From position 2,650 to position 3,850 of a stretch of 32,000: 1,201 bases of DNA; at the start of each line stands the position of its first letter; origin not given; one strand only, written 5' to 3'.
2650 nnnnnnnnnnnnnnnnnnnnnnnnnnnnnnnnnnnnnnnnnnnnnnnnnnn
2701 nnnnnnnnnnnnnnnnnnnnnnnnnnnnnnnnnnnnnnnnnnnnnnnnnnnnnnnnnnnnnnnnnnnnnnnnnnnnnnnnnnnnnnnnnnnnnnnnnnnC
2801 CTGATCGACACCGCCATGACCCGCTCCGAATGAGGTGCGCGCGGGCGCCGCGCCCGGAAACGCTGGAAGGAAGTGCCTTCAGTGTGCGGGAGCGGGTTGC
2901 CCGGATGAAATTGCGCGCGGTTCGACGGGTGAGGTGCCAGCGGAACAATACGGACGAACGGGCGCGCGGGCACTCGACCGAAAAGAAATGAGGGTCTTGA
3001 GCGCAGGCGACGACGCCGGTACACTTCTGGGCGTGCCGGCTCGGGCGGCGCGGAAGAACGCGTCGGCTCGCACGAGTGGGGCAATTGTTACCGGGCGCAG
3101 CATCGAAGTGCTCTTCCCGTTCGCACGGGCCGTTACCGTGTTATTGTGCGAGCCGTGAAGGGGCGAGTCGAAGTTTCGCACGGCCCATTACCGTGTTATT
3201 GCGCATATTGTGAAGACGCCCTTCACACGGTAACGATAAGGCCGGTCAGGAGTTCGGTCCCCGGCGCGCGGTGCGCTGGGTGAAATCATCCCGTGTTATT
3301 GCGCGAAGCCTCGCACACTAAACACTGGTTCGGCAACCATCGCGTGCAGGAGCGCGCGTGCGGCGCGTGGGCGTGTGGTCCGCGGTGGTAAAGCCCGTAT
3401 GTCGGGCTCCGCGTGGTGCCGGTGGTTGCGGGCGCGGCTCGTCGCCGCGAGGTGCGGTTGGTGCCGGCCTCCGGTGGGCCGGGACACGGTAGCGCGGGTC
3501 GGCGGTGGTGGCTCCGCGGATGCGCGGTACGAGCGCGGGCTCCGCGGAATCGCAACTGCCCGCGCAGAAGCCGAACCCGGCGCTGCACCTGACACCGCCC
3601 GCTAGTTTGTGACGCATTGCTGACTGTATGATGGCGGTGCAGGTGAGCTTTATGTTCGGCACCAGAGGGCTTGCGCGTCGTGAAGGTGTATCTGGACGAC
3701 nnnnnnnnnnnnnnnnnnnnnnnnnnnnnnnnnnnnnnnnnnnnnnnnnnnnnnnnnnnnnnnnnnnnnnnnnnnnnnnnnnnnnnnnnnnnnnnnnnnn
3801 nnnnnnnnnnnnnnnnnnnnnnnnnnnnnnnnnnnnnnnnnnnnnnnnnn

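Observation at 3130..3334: Duplicated attI-like leaders with three direct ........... boxes, an inverted box and nested hairpins next to the crossover core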

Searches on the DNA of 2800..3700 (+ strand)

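Call 17: search_dna_similar(query=window:2820-3340:+, collection=phages, mode=distant)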
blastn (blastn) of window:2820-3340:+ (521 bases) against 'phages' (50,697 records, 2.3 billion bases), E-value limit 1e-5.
No match.

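Call 73: search_rna_families(source=window, start=2800, end=3700, threshold=evalue, max_evalue=1)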
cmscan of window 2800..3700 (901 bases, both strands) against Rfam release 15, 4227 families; matches with E-value up to 1: 1.
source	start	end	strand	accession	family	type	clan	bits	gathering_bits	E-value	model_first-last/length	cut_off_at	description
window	3156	3239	-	RF02552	RcsR1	Gene; sRNA;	-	17.4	60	0.88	1-96/96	no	RcsR1 sRNA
